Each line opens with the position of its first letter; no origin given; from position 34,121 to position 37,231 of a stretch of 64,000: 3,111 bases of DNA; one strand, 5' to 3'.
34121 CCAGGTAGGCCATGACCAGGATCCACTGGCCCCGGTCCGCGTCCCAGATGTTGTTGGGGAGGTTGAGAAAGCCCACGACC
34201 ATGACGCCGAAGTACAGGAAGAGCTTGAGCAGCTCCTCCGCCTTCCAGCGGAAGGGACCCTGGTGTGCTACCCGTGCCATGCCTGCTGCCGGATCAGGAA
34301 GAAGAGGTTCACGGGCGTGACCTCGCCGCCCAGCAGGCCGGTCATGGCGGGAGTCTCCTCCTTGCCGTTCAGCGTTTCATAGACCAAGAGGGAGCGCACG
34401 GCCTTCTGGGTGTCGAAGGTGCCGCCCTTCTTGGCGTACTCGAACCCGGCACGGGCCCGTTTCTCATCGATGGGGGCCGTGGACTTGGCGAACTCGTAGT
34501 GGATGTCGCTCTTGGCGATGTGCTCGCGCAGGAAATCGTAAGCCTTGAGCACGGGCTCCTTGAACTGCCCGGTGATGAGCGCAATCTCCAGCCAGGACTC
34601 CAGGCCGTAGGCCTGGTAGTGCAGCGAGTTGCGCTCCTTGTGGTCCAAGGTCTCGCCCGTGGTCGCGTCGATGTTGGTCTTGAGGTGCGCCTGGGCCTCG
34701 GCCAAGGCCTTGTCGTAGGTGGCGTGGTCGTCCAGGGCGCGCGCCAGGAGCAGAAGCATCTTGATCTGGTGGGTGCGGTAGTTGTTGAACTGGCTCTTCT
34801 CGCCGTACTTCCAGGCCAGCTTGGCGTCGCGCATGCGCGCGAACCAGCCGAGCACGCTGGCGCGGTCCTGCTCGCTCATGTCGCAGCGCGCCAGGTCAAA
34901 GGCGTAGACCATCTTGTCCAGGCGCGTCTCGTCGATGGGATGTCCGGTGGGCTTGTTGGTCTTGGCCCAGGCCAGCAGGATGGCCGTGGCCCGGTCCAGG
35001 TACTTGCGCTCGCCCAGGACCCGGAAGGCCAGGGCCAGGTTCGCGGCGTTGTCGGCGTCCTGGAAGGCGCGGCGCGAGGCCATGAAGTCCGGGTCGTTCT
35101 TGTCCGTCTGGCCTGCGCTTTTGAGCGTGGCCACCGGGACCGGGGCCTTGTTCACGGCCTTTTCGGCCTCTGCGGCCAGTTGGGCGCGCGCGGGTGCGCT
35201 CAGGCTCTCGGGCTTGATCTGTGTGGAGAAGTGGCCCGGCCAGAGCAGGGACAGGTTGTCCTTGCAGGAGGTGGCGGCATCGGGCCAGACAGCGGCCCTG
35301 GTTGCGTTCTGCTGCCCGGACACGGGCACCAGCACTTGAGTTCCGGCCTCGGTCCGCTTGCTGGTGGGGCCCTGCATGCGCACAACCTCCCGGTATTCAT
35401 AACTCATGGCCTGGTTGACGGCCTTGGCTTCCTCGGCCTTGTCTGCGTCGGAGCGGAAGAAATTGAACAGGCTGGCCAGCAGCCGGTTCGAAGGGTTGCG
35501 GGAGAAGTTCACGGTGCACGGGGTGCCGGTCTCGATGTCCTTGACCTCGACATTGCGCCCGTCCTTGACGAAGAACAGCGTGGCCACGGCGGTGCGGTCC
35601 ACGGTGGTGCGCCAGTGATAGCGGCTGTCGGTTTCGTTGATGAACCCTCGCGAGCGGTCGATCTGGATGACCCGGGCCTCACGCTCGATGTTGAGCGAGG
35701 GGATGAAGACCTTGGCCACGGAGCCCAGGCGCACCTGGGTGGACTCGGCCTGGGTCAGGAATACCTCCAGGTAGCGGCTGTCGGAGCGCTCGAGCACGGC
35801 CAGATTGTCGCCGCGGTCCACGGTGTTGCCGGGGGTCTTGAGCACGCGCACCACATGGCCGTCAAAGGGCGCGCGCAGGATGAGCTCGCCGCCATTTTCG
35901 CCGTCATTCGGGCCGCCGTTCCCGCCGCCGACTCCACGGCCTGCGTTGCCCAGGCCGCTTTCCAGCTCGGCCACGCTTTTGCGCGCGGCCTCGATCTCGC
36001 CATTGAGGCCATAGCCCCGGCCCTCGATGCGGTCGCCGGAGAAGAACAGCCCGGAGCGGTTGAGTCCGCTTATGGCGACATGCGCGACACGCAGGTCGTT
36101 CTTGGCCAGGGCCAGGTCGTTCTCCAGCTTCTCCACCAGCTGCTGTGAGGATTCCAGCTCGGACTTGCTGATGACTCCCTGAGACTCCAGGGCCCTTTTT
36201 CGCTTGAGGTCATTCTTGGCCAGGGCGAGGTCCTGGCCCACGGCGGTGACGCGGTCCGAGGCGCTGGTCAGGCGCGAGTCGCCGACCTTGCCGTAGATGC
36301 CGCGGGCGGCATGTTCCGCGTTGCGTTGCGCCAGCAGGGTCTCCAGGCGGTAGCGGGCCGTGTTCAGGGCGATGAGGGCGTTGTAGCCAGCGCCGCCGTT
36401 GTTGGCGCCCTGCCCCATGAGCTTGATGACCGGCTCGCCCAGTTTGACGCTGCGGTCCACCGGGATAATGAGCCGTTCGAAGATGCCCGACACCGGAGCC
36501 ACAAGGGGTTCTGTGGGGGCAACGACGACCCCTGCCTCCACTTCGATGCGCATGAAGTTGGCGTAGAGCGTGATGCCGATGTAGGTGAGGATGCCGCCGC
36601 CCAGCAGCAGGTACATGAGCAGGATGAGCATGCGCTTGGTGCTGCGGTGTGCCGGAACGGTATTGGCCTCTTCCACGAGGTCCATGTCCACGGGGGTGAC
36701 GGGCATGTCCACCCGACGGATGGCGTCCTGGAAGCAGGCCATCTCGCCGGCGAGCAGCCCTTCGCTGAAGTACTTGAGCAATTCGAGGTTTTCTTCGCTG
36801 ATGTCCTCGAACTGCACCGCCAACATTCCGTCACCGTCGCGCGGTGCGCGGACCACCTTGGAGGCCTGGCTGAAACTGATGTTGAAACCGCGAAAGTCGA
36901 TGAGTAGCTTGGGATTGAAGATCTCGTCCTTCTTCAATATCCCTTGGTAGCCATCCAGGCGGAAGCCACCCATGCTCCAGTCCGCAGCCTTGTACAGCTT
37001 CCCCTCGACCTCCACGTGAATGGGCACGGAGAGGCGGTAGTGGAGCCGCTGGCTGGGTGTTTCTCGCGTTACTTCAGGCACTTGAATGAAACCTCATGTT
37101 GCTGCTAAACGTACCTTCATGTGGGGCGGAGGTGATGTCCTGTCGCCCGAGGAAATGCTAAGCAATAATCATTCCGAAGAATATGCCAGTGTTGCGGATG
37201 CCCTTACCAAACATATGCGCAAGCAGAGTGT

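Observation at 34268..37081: Single 937-aa polypeptide joins the Alg44 co-polymerase architecture to an AlgL-type lyase domain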

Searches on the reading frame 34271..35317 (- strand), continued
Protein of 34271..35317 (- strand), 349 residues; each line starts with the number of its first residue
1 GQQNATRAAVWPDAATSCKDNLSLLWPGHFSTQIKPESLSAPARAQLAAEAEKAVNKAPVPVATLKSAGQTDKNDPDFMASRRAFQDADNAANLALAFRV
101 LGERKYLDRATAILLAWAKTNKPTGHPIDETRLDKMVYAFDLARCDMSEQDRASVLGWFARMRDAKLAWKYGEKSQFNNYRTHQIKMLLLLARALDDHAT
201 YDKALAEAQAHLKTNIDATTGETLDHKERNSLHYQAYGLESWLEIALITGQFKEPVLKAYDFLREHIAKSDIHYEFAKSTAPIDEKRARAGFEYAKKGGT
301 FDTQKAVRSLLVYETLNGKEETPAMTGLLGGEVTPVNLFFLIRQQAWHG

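Call 65: search_protein_families(library=pfam, proteins=[P0156, P0164, P0167, P0168, P0171, P0175, P0179, P0182, P0183, P0192], max_evalue=0.01)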
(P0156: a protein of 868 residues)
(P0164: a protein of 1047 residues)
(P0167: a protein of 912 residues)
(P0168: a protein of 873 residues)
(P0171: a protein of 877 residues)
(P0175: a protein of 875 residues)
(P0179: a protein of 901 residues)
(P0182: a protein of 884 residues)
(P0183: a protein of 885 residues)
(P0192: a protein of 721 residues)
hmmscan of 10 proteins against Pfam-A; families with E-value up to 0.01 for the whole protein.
P0156 (868 aa): 6 families
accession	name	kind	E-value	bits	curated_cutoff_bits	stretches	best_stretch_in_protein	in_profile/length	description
PF05426.18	Alginate_lyase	-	5.7e-18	65.8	22.2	1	582-769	31-240/275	Alginate lyase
PF13437.12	HlyD_3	-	2.1e-09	38.5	22.2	1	394-454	4-62/106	HlyD family secretion protein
PF16576.10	HlyD_D23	-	7.1e-08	32.4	30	1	196-268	19-90/214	Barrel-sandwich domain of CusB or HlyD membrane-fusion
PF00364.28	Biotin_lipoyl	-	4.5e-07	30.1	22.1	0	199-227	45-73/73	Biotin-requiring enzyme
PF07238.19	PilZ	-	6.3e-06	26.9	22.5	1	16-110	2-100/102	PilZ domain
PF13533.13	Biotin_lipoyl_2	-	5.6e-05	23.3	29.8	0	199-227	3-31/32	Biotin-lipoyl like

P0164 (1047 aa): 5 families
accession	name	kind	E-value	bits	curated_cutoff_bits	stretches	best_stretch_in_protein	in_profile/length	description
PF05426.18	Alginate_lyase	-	2.2e-14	54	22.2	1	762-946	35-240/275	Alginate lyase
PF11741.13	AMIN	-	6.9e-12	45.8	20.5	1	583-670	2-95/101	AMIN domain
PF13437.12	HlyD_3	-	9e-09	36.5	22.2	1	381-459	2-81/106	HlyD family secretion protein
PF16576.10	HlyD_D23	-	6.4e-07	29.3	30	1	284-455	31-185/214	Barrel-sandwich domain of CusB or HlyD membrane-fusion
PF00364.28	Biotin_lipoyl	-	0.00023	21.4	22.1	0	187-216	44-73/73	Biotin-requiring enzyme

P0167 (912 aa): 5 families
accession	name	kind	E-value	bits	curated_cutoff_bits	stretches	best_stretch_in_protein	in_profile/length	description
PF05426.18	Alginate_lyase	-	1e-17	65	22.2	1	628-811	35-240/275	Alginate lyase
PF13437.12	HlyD_3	-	3.6e-06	28.1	22.2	1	390-465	3-79/106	HlyD family secretion protein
PF07238.19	PilZ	-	3.3e-05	24.6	22.5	1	17-106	2-97/102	PilZ domain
PF03793.24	PASTA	-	0.0045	17.3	23.2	0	373-416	14-60/64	PASTA domain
PF00364.28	Biotin_lipoyl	-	0.0046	17.2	22.1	0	202-229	15-41/73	Biotin-requiring enzyme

P0168 (873 aa): 4 families
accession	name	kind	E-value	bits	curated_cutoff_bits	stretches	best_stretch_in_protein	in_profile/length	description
PF05426.18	Alginate_lyase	-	2.4e-11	44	22.2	1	603-768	47-237/275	Alginate lyase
PF13437.12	HlyD_3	-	1.1e-06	29.8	22.2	1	392-468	3-80/106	HlyD family secretion protein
PF07238.19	PilZ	-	1.2e-06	29.3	22.5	1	13-112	2-99/102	PilZ domain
PF00364.28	Biotin_lipoyl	-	0.001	19.3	22.1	0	197-226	2-36/73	Biotin-requiring enzyme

P0171 (877 aa): 5 families
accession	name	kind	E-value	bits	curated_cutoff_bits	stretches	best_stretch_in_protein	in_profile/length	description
PF05426.18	Alginate_lyase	-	4.9e-20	72.6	22.2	1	572-768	21-239/275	Alginate lyase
PF13437.12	HlyD_3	-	1.3e-11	45.6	22.2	1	385-460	2-78/106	HlyD family secretion protein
PF13533.13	Biotin_lipoyl_2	-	1.3e-06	28.5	29.8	1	190-219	2-31/32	Biotin-lipoyl like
PF16576.10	HlyD_D23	-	4.8e-06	26.5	30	1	296-448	26-173/214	Barrel-sandwich domain of CusB or HlyD membrane-fusion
PF00364.28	Biotin_lipoyl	-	6.8e-06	26.3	22.1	1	190-219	44-73/73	Biotin-requiring enzyme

P0175 (875 aa): 3 families
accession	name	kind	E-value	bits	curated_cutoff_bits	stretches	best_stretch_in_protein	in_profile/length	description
PF05426.18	Alginate_lyase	-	1e-15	58.4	22.2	1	581-766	33-240/275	Alginate lyase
PF00364.28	Biotin_lipoyl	-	0.0027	18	22.1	0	195-223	43-71/73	Biotin-requiring enzyme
PF13533.13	Biotin_lipoyl_2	-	0.004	17.4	29.8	1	195-224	1-30/32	Biotin-lipoyl like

P0179 (901 aa): 6 families
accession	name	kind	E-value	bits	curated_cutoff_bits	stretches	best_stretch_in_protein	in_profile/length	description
PF16576.10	HlyD_D23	-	9.6e-13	48.3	30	2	390-469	97-175/214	Barrel-sandwich domain of CusB or HlyD membrane-fusion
PF13437.12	HlyD_3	-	1.4e-12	48.8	22.2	1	404-480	2-79/106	HlyD family secretion protein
PF05426.18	Alginate_lyase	-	1.8e-12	47.8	22.2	1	586-799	5-240/275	Alginate lyase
PF13533.13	Biotin_lipoyl_2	-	1.4e-08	34.8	29.8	1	210-239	2-31/32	Biotin-lipoyl like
PF00364.28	Biotin_lipoyl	-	1.5e-06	28.3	22.1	1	210-237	44-71/73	Biotin-requiring enzyme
PF05896.17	NQRA_N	-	0.0042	17.7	25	0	384-415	47-78/94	NqrA N-terminal barrel-sandwich hybrid domain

P0182 (884 aa): 5 families
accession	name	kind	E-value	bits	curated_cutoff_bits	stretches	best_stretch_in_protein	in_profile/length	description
PF05426.18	Alginate_lyase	-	4.3e-17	62.9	22.2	1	606-780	44-240/275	Alginate lyase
PF16576.10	HlyD_D23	-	5e-10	39.5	30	1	321-466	54-182/214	Barrel-sandwich domain of CusB or HlyD membrane-fusion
PF13437.12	HlyD_3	-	1.5e-09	39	22.2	1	395-471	2-79/106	HlyD family secretion protein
PF13533.13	Biotin_lipoyl_2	-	1.9e-07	31.2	29.8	1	397-418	5-26/32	Biotin-lipoyl like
PF00364.28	Biotin_lipoyl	-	1.4e-06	28.5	22.1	0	394-422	44-72/73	Biotin-requiring enzyme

P0183 (885 aa): 5 families
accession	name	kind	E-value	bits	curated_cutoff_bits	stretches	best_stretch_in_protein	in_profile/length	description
PF05426.18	Alginate_lyase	-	3e-15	56.9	22.2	1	608-783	43-240/275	Alginate lyase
PF13437.12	HlyD_3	-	3.1e-10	41.2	22.2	1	369-477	1-96/106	HlyD family secretion protein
PF16576.10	HlyD_D23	-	4e-05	23.4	30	0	194-448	19-189/214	Barrel-sandwich domain of CusB or HlyD membrane-fusion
PF00364.28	Biotin_lipoyl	-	7.7e-05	22.9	22.1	1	195-225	43-73/73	Biotin-requiring enzyme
PF03465.20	eRF1_3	-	0.0009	20.2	25.8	1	686-749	3-68/106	eRF1 domain 3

P0192 (721 aa): 4 families
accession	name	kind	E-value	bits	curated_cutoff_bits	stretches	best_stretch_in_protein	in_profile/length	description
PF05426.18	Alginate_lyase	-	3e-13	50.3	22.2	1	483-650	51-238/275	Alginate lyase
PF13437.12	HlyD_3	-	7.9e-11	43.1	22.2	1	329-408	1-81/106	HlyD family secretion protein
PF16576.10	HlyD_D23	-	7.9e-09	35.5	30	1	177-269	96-191/214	Barrel-sandwich domain of CusB or HlyD membrane-fusion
PF00364.28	Biotin_lipoyl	-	3e-05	24.2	22.1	0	191-219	44-72/73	Biotin-requiring enzyme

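Call 74: list_cluster_members(proteins=[P0156, P0164, P0167, P0168, P0171, P0175, P0179, P0182, P0183, P0192])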
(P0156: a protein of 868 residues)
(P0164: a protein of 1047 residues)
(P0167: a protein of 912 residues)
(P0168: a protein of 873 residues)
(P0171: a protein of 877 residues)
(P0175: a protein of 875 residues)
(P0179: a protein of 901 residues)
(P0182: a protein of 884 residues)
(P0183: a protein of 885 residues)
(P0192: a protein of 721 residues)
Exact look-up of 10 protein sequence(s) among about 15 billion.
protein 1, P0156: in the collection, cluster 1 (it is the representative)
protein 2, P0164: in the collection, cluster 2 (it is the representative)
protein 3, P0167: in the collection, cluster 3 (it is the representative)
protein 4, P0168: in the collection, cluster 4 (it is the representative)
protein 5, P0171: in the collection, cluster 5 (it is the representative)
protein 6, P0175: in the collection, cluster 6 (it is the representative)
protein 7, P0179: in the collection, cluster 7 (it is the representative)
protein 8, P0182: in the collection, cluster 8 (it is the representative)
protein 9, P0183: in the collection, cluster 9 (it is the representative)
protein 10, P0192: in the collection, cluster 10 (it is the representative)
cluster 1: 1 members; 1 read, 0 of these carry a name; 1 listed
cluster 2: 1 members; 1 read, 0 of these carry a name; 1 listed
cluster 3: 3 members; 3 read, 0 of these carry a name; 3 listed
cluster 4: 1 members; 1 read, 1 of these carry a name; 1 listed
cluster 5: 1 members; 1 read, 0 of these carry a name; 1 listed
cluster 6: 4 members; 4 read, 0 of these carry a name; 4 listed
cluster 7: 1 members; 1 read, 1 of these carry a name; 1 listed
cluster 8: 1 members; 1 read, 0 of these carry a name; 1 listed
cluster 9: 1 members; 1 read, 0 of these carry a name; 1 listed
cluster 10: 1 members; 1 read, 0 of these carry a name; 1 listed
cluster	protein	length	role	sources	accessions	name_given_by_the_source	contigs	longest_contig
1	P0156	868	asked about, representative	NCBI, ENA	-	-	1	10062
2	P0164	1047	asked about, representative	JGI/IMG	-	-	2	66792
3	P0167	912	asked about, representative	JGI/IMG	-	-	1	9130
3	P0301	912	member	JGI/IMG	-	-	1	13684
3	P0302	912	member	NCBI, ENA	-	-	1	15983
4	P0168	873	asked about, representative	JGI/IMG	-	multidrug resistance efflux pump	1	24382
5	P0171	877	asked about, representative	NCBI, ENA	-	-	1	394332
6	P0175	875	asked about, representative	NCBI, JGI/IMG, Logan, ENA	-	-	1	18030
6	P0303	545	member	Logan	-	-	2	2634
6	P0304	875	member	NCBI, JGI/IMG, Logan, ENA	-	-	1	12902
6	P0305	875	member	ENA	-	-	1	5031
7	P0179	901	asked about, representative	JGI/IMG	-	multidrug resistance efflux pump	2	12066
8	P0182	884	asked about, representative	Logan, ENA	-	-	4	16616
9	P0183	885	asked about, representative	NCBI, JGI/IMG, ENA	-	-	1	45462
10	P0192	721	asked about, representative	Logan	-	-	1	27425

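Call 75: find_encoding_contigs(protein=P0171, flank=10000, max_places=1)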
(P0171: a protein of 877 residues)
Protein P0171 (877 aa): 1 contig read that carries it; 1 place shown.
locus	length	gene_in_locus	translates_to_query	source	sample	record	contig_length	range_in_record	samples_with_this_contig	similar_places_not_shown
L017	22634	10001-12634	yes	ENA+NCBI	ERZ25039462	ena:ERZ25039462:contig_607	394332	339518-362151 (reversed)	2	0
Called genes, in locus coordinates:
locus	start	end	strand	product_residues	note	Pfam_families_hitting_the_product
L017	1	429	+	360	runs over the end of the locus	PF02092:tRNA_synt_2f, PF05746:DALR_1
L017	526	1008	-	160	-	PF03625:DUF302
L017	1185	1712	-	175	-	PF01266:DAO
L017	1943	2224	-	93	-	PF01266:DAO (weak)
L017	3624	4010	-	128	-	-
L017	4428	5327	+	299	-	-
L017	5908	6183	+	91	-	-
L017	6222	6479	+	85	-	PF11563:Protoglobin (weak)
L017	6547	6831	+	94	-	-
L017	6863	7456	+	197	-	-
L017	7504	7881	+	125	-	PF13682:CZB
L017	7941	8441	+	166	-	PF03724:META (weak)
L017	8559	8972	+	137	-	-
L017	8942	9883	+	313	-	PF02321:OEP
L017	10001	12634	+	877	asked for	PF25919:BSH_CusB (faint), PF00364:Biotin_lipoyl (faint), PF25917:BSH_RND, PF25997:BSH_YhbJ (faint), PF05426:Alginate_lyase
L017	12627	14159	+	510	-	PF13641:Glyco_tranf_2_3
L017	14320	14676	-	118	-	PF24877:ILV_EDD_C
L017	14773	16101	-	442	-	PF00920:ILVD_EDD_N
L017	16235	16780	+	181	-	-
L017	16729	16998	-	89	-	-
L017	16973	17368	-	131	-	PF01551:Peptidase_M23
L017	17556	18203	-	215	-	-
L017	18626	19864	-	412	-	PF00672:HAMP (faint), PF00512:HisKA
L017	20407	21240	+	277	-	PF03330:DPBB_1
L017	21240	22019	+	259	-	PF02739:5_3_exonuc_N, PF01367:5_3_exonuc (weak)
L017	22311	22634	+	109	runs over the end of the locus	PF01612:DNA_pol_A_exo1, PF22619:DNA_polI_exo1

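Call 78: search_protein_families(library=pfam, proteins=[L003:18413-20122:+, L017:8559-8972:+], max_evalue=0.001)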
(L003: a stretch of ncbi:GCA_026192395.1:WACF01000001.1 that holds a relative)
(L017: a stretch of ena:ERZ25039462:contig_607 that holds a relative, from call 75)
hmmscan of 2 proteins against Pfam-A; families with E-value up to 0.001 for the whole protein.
L003:18413-20122:+ (569 aa): 4 families
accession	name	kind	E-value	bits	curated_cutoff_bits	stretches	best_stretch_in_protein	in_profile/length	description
PF08787.18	Alginate_lyase2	-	6.3e-46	157.4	29.7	1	328-568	1-225/225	Alginate lyase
PF00754.31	F5_F8_type_C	-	1.6e-20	74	28.2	1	143-258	4-126/127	F5/8 type C domain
PF22633.2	F5_F8_type_C_2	-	4.4e-15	56.5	27.8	1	153-242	1-90/91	NedA-like, galactose-binding domain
PF05887.16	Trypan_PARP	-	9.9e-06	26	100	1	273-314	56-111/134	Procyclic acidic repetitive protein (PARP)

L017:8559-8972:+ (137 aa): 1 family
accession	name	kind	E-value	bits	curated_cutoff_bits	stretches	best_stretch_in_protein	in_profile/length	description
PF02321.23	OEP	-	0.00021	21.6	22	1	29-127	4-96/187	Outer membrane efflux protein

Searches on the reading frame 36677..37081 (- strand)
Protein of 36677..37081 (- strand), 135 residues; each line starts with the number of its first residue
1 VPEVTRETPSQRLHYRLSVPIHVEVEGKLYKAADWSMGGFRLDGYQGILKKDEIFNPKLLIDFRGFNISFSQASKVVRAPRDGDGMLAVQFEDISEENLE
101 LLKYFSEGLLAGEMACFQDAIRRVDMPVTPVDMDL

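Call 85: search_solved_structures(query=A3, max_evalue=1, show_alignments=2)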
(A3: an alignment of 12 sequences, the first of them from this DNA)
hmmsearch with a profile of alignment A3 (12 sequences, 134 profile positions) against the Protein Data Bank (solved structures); distinct sequences matched with E-value up to 1: 6.
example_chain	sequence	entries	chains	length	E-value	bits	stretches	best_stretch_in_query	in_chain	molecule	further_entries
4xrn_A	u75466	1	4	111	5.8e-09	39.1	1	9-112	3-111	Alginate biosynthesis protein Alg44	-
4rt0_A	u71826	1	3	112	1.4e-08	37.9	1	10-112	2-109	Alginate biosynthesis protein Alg44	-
4rt1_A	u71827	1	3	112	1.4e-08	37.9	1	10-112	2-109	Alginate biosynthesis protein Alg44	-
8c7s_A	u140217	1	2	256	0.2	14.7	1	38-111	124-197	Global transcriptional regulator CodY (Fragment)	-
8c7o_A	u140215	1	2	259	0.2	14.7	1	38-111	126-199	Global transcriptional regulator CodY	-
5ey0_B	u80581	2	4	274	0.24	14.5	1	38-111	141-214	GTP-sensing transcriptional pleiotropic repressor CodY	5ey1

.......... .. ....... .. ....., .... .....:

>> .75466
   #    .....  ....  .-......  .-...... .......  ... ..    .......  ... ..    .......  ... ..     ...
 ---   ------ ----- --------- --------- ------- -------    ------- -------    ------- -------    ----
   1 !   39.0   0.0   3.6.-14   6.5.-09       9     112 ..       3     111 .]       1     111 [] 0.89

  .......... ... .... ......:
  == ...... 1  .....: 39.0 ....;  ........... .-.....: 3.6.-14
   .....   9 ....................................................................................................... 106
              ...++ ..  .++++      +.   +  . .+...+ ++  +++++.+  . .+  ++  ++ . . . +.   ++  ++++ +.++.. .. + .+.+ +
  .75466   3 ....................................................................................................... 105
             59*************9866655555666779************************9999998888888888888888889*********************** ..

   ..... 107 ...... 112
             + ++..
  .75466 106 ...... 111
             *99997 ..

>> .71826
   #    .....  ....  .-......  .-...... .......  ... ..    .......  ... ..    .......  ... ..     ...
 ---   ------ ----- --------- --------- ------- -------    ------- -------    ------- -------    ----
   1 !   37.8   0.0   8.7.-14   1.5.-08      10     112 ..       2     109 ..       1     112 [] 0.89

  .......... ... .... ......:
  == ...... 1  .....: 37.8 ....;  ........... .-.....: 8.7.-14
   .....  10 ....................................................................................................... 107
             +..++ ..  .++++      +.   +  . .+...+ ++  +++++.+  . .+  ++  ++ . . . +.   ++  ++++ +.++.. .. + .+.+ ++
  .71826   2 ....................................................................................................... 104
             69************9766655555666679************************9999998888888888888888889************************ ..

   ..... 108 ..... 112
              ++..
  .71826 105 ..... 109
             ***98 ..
